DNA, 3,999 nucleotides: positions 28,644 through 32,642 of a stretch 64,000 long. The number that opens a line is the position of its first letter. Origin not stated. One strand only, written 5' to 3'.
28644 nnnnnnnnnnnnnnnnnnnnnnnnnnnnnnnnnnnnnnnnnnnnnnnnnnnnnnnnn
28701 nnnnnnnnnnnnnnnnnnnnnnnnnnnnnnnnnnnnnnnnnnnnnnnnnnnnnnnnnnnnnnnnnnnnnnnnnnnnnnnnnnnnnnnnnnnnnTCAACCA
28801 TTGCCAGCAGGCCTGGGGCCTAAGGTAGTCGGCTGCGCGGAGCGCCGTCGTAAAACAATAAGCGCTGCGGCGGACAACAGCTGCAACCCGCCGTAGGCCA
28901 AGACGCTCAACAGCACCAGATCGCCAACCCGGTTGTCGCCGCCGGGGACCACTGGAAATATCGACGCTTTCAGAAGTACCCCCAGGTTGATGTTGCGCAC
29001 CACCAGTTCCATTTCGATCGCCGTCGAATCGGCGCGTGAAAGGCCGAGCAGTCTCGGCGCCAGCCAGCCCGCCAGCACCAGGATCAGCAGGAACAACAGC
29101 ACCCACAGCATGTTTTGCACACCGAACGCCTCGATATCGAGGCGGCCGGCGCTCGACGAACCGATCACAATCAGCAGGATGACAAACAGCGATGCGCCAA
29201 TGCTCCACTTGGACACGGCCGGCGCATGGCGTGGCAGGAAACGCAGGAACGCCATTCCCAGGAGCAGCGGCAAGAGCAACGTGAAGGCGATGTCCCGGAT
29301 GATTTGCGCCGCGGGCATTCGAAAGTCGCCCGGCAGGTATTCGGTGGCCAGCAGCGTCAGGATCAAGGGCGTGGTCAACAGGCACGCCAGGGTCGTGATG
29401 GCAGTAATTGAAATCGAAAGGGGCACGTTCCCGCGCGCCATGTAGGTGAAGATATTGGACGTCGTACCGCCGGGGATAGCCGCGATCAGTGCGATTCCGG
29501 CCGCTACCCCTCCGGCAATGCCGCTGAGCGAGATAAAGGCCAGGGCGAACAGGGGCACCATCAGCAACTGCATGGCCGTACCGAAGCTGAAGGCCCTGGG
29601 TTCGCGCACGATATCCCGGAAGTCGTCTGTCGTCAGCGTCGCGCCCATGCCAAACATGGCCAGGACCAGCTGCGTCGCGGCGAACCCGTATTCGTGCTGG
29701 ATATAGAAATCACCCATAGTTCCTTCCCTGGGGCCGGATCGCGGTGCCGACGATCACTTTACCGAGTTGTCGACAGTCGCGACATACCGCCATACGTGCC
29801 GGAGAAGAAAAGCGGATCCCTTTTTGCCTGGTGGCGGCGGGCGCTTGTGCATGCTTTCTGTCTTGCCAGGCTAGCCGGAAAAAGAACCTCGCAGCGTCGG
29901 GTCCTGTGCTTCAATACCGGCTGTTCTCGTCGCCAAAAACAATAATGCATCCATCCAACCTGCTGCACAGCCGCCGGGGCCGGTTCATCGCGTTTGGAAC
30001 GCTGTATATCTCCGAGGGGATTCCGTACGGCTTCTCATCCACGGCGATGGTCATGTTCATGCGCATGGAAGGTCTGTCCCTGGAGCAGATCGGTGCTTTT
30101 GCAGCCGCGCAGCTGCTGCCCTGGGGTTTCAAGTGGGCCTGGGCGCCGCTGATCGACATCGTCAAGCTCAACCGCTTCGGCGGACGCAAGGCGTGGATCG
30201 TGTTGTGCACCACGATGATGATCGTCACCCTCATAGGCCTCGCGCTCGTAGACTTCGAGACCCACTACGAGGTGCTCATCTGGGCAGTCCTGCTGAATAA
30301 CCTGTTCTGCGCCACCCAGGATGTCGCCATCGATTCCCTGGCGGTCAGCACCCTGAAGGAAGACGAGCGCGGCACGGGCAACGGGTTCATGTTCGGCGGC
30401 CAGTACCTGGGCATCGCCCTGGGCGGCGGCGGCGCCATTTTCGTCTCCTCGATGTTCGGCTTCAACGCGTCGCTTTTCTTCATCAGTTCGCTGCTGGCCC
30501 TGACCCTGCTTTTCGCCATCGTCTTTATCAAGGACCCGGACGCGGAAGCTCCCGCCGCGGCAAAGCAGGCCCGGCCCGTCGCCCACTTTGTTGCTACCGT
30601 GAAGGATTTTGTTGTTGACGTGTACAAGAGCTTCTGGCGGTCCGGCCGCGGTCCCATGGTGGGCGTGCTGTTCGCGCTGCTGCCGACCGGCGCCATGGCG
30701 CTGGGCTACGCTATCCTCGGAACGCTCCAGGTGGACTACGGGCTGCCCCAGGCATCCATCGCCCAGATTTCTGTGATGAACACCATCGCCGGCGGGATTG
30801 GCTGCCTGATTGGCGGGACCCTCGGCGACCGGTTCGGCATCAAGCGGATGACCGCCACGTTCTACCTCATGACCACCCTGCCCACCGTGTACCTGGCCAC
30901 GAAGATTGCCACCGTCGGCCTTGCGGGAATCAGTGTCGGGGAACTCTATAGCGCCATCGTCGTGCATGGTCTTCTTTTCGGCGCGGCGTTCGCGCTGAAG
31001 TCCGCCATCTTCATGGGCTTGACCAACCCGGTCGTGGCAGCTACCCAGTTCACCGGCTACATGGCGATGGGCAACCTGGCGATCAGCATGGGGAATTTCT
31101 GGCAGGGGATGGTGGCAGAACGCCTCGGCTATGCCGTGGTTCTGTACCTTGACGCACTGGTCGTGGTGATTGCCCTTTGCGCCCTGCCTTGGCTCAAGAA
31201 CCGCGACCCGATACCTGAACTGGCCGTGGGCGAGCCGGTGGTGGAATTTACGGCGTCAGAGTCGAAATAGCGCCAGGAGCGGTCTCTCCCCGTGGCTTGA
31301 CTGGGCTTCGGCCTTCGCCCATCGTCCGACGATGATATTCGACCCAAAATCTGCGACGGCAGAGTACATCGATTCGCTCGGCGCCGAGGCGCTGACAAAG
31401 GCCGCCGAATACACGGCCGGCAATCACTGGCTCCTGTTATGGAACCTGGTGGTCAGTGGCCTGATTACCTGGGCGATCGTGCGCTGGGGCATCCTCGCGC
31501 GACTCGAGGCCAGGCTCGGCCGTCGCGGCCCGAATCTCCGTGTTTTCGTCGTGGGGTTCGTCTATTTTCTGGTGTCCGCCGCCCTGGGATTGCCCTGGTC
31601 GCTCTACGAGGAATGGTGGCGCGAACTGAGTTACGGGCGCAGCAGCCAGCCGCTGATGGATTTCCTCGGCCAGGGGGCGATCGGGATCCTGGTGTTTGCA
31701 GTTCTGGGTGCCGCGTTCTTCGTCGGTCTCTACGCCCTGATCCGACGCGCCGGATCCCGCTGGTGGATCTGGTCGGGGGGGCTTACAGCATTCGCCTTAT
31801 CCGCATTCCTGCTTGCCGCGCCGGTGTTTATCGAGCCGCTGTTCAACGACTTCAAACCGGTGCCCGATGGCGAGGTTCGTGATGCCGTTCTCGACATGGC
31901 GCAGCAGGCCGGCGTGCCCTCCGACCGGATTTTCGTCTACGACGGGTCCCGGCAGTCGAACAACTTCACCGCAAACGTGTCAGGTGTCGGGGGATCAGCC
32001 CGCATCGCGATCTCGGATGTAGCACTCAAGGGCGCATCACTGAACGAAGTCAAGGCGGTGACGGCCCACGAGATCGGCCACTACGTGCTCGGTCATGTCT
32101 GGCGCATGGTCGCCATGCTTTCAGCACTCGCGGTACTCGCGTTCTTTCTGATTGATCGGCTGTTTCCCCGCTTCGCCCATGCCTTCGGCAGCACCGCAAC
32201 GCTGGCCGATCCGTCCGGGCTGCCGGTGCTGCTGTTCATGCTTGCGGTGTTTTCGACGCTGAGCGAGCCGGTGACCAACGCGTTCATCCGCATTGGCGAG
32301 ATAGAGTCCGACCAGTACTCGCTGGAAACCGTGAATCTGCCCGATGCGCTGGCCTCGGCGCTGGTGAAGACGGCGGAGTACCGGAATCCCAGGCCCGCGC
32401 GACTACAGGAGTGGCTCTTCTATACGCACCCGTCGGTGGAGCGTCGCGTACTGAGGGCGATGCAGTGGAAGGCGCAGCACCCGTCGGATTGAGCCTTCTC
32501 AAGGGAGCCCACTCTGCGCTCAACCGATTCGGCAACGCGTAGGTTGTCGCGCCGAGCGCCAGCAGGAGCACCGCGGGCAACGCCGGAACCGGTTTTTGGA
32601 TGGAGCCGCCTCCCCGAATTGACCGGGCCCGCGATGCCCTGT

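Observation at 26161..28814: Perfect 275-bp direct repeat of the transposase 3' end brackets a 2.1-kb segment carrying a peptidase gene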

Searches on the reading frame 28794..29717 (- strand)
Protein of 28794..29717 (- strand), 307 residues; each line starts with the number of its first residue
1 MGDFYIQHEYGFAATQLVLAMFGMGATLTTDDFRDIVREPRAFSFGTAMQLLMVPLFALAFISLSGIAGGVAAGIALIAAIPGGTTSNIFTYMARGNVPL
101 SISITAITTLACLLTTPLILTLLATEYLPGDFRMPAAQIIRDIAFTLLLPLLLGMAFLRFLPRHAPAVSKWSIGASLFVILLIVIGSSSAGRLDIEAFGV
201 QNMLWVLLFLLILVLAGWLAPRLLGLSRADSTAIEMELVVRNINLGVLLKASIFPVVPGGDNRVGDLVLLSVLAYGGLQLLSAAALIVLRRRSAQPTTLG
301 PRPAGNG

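Call 5: search_protein_families(library=pfam, proteins=[window:28794-29717:-])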
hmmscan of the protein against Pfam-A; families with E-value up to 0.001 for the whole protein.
window:28794-29717:- (307 aa): 2 families
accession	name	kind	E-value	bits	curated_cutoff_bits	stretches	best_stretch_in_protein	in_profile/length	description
PF01758.21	SBF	-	6.4e-31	107.9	24.3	1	17-187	4-184/191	Sodium Bile acid symporter family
PF13593.11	SBF_like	-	1.6e-22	80.7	25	1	18-286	38-307/313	SBF-like CPA transporter family (DUF4137)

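Call 8: search_protein_families(library=ncbifam, proteins=[window:28794-29717:-], max_evalue=1)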
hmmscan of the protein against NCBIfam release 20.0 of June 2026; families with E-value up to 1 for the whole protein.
window:28794-29717:- (307 aa): 4 families
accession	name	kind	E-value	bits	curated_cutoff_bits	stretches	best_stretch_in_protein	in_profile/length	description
TIGR00841.1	bass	subfamily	6.4e-42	143.9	326.3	1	16-255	42-279/321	bile acid:sodium symporter family transporter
NF047939.1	PantTportPanS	equivalog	1.5e-27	97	400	1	14-249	34-265/299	ketopantoate/pantoate/pantothenate transporter PanS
TIGR00946.1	2a69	subfamily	0.0029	16.8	246.05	1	16-124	228-335/336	auxin efflux carrier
TIGR01959.1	nuoF_fam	equivalog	0.24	9.7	558.65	1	65-119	262-314/410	NADH-quinone oxidoreductase subunit NuoF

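Call 9: find_related_loci(query=window:28794-29717:-, collection=genome_contigs, flank=10000)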
Query window:28794-29717:- (307 aa) in genome_contigs; peptide patterns used: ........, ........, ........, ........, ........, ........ (x = any residue, [..] = any of these).
199 stretches matched a pattern; 35 encode a relative of the query (tblastn E <= 1e-3); 35 distinct loci.
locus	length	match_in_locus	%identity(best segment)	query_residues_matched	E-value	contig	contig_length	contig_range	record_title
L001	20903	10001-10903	85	1-301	2e-133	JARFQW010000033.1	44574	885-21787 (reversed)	MAG: Gammaproteobacteria bacterium isolate MAG_Ve_Sed_34 k141_2766006, whole genome shotgun sequence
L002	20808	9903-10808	66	1-302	5e-125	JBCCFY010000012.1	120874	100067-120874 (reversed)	MAG: Pseudomonadota bacterium isolate P01_B01_bin.30 k141_3359109_length_120874_cov_33.7083, whole genome shotgun sequen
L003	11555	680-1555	69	1-292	1e-121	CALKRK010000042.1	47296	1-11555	MAG: uncultured Arenicella sp. isolate R1_Bin_METABAT__234_1 genome assembly, contig: c_000000603685, whole genome shotg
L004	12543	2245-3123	65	1-293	8e-120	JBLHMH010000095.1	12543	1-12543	MAG: Polaribacter sp. isolate 3300057242_80 Ga0535639_0006326, whole genome shotgun sequence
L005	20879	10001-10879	63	1-293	2e-119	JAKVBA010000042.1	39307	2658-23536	MAG: Gammaproteobacteria bacterium isolate ALOHA_ZT_16 ZT-Gammaproteobacteria-1_42, whole genome shotgun sequence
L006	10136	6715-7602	63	1-296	3e-119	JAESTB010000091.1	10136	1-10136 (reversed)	MAG: Arenicella sp. isolate NORP303 CoAssembly_710373, whole genome shotgun sequence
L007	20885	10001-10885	61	1-295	1e-118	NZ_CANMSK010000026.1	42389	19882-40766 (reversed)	Uncultured Psychrosphaera sp. isolate 2-982.fasta NODE_26, whole genome shotgun sequence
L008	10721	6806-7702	64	1-299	8e-119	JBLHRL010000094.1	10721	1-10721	MAG: Arenicella sp. isolate 3300055292_92 Ga0535668_0009462, whole genome shotgun sequence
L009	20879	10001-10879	63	1-293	2e-118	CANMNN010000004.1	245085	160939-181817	uncultured Arenicella sp. isolate 2-1273.fasta genome assembly, contig: NODE_11, whole genome shotgun sequence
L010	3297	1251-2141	62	1-297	3e-121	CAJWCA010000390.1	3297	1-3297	MAG TPA_asm: uncultured Cellvibrionales bacterium isolate SRR5469033_bin.36_MetaBAT_v2.12.1_MAG genome assembly, contig:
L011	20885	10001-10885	65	1-295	4e-116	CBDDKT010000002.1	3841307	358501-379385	MAG: Arenicella sp. isolate ab8cd949-2da5-494f-a2da-1e27307f8e5f genome assembly, contig: contig_2, whole genome shotgun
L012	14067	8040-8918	61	1-293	3e-116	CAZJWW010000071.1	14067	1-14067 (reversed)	MAG TPA_asm: uncultured Gammaproteobacteria bacterium isolate SRP065251_co1_30 genome assembly, contig: NODE_3461_length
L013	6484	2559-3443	65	1-295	5e-115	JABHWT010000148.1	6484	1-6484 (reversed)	MAG: Halieaceae bacterium isolate SI047_bin19 k141_57987, whole genome shotgun sequence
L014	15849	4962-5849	64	1-295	4e-115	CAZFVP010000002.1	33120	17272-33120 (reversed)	MAG TPA_asm: uncultured Gammaproteobacteria bacterium isolate binchicken_co385_17 genome assembly, contig: NODE_780_leng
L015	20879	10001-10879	63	1-294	3e-115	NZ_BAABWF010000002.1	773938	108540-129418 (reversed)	Arenicella sp. 4NH20-0111 sequence02, whole genome shotgun sequence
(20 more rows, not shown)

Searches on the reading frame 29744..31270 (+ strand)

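Call 5: search_protein_families(library=pfam, proteins=[window:29744-31270:+])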
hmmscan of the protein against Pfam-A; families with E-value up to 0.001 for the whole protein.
window:29744-31270:+ (508 aa): 4 families
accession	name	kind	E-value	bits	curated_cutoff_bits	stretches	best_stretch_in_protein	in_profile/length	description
PF07690.21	MFS_1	-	7.4e-28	97.9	33.4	2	92-385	9-286/347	Major Facilitator Superfamily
PF13000.13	Acatn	-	8.3e-11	41.6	23.7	1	86-208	7-151/546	Acetyl-coenzyme A transporter 1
PF03092.22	BT1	-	2.8e-08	33.4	22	1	92-364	2-278/432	BT1 family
PF12832.13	MFS_1_like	-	0.00026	20.6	25.2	1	104-262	24-180/373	MFS_1 like family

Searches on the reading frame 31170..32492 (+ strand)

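Call 5: search_protein_families(library=pfam, proteins=[window:31170-32492:+])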
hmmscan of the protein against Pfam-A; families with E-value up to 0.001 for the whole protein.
window:31170-32492:+ (440 aa): 2 families
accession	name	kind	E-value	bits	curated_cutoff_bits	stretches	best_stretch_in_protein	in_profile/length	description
PF01435.24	Peptidase_M48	-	1.3e-27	97.2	20.3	1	232-431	3-183/186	Peptidase family M48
PF16491.10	Peptidase_M48_N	-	4.9e-22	79.1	27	1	66-226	15-178/179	CAAX prenyl protease N-terminal, five membrane helices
